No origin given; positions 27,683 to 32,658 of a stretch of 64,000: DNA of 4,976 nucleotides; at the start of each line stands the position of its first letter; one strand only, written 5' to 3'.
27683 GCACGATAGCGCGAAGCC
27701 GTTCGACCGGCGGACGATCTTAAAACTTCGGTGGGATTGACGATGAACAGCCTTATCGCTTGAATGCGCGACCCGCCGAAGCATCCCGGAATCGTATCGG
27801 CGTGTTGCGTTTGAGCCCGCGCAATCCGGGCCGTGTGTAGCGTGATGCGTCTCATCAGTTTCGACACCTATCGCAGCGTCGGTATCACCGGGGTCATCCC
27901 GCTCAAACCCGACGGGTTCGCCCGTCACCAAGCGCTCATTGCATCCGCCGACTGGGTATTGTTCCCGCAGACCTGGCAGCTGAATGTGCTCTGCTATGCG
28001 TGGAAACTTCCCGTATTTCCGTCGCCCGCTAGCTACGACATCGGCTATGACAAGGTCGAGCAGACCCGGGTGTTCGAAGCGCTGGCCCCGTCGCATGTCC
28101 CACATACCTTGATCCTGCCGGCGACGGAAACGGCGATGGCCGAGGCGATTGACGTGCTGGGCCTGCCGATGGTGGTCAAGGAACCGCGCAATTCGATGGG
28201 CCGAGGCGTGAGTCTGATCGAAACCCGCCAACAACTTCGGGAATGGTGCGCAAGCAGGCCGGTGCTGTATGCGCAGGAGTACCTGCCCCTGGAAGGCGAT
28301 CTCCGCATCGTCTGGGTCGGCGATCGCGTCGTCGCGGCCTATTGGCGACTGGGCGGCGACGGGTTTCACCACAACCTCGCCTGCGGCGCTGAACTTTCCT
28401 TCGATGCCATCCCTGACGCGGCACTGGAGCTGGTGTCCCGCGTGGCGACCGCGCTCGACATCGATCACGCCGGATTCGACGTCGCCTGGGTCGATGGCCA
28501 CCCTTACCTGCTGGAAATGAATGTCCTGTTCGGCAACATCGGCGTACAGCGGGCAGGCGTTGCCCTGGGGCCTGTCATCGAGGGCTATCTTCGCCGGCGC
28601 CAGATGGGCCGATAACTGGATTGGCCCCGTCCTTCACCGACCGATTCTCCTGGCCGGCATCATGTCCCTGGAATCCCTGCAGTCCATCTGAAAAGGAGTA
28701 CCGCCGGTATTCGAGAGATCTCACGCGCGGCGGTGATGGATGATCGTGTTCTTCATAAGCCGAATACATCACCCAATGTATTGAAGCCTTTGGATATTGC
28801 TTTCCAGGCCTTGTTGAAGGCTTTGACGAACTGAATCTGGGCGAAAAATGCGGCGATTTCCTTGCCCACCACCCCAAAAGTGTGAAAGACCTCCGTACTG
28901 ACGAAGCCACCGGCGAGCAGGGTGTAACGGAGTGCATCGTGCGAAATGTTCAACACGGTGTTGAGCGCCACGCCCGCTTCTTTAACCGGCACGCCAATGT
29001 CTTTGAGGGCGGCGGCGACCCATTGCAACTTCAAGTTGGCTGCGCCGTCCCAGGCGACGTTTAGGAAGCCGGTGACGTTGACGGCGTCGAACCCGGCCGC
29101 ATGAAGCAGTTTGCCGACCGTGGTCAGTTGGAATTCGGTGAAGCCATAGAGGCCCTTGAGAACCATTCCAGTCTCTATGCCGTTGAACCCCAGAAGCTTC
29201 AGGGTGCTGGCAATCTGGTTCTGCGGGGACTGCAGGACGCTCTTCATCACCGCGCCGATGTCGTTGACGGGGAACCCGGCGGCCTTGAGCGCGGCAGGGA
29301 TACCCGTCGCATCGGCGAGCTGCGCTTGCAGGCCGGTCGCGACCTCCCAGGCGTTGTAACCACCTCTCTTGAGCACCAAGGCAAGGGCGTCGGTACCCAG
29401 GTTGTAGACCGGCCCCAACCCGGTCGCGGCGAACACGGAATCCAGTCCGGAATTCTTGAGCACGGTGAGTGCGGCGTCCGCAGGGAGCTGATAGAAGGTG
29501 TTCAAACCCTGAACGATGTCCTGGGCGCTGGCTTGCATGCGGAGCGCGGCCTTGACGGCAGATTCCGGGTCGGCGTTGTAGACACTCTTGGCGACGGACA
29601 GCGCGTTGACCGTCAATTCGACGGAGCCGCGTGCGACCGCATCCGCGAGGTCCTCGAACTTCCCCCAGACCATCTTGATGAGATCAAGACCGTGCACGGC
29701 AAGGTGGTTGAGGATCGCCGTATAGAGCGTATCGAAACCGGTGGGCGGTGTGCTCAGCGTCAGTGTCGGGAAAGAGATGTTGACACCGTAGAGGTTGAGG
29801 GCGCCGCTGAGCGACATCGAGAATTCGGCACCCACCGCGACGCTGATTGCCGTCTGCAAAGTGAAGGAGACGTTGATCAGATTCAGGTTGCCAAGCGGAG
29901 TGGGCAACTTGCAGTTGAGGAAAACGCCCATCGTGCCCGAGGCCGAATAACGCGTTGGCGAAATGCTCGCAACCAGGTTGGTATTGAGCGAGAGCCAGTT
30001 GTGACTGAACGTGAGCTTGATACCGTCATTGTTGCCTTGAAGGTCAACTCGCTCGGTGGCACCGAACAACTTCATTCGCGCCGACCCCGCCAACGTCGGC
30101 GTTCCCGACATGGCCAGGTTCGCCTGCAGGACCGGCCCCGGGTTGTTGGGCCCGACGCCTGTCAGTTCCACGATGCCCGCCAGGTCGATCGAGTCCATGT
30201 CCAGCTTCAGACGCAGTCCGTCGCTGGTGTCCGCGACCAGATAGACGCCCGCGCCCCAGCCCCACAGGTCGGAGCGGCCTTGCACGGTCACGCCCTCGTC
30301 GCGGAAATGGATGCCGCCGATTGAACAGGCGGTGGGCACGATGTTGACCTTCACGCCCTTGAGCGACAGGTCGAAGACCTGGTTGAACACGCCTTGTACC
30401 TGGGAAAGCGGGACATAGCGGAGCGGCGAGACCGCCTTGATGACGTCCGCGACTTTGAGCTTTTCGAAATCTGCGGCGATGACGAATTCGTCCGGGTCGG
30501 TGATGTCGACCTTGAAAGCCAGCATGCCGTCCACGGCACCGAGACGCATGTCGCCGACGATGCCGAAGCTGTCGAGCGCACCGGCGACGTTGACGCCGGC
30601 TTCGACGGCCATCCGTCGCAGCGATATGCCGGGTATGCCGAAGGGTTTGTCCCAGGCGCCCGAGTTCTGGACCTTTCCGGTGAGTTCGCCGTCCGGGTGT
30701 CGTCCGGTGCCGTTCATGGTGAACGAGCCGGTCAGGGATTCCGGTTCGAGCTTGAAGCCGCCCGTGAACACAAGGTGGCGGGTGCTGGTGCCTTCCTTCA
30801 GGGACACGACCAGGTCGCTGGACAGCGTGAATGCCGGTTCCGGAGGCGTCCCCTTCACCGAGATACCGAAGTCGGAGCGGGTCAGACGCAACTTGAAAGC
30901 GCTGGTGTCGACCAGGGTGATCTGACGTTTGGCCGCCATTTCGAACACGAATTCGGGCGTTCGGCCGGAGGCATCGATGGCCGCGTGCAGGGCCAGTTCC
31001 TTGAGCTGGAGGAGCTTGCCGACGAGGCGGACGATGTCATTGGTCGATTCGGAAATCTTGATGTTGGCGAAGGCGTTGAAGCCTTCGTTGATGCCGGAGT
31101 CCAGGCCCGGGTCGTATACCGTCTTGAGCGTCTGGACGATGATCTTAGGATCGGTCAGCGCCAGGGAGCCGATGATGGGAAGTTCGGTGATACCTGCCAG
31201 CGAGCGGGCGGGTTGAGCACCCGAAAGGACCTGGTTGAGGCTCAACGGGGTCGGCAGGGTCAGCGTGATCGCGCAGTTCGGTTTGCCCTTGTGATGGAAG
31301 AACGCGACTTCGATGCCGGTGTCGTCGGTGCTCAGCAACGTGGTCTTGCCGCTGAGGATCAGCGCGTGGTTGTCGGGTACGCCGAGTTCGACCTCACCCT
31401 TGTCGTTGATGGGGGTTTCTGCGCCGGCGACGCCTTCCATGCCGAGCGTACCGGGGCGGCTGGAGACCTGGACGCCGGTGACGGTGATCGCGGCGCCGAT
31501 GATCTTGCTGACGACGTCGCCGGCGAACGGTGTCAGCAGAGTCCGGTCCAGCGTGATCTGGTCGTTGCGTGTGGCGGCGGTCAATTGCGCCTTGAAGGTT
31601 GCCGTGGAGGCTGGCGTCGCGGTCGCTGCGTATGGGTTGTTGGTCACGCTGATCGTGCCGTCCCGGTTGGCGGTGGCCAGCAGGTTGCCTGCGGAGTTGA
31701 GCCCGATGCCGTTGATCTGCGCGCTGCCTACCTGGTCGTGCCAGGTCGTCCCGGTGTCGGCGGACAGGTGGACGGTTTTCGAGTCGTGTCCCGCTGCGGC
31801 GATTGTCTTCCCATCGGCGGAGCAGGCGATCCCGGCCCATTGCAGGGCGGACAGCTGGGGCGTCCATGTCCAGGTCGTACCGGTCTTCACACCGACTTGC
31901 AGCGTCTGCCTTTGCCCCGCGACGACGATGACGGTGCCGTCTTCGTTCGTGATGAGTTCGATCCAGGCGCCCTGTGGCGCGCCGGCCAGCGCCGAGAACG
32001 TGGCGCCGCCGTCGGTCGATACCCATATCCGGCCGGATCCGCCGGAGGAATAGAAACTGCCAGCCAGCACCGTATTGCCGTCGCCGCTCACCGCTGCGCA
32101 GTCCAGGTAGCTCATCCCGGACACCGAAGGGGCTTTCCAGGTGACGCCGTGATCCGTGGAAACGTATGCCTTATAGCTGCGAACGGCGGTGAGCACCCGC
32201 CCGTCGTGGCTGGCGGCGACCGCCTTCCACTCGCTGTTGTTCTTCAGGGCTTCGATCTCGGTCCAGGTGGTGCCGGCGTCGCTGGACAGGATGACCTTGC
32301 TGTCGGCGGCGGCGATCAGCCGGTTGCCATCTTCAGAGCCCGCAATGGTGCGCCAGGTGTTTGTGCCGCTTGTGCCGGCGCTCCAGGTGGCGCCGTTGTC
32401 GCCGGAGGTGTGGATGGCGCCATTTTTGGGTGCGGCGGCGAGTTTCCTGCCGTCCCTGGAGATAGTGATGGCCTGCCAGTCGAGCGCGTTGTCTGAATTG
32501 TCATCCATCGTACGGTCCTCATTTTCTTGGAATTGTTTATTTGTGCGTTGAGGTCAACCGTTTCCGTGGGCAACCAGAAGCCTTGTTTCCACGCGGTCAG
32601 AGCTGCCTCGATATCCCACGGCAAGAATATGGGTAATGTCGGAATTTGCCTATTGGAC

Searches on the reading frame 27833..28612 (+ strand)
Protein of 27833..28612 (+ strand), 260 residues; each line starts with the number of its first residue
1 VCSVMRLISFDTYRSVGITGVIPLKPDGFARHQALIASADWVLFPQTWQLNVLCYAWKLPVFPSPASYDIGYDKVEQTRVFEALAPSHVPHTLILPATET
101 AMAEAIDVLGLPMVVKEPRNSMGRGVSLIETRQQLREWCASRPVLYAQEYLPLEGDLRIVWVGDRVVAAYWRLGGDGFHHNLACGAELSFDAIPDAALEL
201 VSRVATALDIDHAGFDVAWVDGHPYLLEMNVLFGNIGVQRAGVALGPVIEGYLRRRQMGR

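Call 31: search_protein_families(library=pfam, proteins=[window:27833-28612:+], max_evalue=0.01)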
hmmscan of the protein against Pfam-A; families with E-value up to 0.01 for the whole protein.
window:27833-28612:+ (260 aa): 2 families
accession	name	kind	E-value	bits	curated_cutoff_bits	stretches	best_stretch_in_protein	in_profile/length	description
PF08443.16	RimK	-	1.6e-14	54.4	21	1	89-234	18-168/188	RimK-like ATP-grasp domain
PF02222.28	ATP-grasp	-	0.00089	19.4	27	1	98-163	18-88/179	ATP-grasp domain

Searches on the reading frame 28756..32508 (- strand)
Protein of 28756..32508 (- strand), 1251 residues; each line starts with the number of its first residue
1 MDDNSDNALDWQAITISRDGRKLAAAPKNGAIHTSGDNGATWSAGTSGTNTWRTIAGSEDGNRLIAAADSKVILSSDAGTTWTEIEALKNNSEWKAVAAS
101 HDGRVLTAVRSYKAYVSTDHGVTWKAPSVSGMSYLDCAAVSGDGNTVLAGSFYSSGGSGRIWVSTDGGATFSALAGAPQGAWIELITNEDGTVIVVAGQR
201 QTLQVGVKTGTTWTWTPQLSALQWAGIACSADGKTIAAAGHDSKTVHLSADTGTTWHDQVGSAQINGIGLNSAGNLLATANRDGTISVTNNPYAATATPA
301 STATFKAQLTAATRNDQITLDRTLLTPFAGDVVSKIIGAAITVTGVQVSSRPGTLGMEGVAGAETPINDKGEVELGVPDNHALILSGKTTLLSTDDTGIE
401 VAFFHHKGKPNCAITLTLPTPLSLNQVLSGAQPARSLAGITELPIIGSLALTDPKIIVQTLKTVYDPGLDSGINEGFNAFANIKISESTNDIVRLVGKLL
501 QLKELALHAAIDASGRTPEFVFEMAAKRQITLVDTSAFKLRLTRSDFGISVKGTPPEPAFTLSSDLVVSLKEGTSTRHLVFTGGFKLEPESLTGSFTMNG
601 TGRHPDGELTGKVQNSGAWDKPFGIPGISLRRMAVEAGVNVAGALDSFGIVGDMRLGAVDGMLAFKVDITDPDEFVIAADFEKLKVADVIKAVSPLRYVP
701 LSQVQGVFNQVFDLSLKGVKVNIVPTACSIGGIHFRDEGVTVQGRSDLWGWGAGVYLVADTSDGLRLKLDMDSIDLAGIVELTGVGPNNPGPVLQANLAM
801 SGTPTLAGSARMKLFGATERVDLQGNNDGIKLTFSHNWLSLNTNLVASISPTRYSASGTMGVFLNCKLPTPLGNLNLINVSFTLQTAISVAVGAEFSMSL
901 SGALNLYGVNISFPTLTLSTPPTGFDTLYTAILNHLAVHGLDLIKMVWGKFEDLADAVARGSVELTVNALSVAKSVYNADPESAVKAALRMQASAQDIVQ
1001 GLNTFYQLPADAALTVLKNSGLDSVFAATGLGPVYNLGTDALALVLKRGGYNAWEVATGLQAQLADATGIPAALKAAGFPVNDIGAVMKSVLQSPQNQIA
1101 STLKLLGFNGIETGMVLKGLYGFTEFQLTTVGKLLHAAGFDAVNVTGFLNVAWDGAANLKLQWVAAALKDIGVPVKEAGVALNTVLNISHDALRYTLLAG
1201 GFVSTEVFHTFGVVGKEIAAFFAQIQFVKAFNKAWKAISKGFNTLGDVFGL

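Call 31: search_protein_families(library=pfam, proteins=[window:28756-32508:-], max_evalue=0.01)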
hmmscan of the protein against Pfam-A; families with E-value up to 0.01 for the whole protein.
window:28756-32508:- (1251 aa): 5 families
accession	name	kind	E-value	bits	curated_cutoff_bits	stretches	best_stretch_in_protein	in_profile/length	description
PF15902.12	Sortilin-Vps10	-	5.1e-08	32.6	33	1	71-176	2-114/446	Sortilin, neurotensin receptor 3,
PF23414.1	Beta-prop_EML_2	-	2.8e-05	24.1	90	0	223-290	41-109/266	Echinoderm microtubule-associated protein second beta-propeller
PF25174.1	Beta-prop_THOC3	-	7.1e-05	22.4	305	1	225-294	92-161/272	THOC3 beta-propeller domain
PF24817.1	WD40_WDHD1_1st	-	0.0013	18.4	109.9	0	224-288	89-154/291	WDHD1 first WD40 domain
PF13088.12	BNR_2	-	0.0016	18.3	31.4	1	68-214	80-249/277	BNR repeat-like domain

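Call 79: search_protein_families(library=ncbifam, proteins=[window:28756-32508:-], max_evalue=0.001)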
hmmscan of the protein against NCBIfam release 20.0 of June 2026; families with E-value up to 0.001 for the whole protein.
window:28756-32508:- (1251 aa): 1 family
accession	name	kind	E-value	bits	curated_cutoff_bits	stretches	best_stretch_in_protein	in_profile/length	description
NF045728.1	glycosyl_F510_1955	equivalog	2.6e-15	56.4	175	2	73-241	75-239/246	F510_1955 family glycosylhydrolase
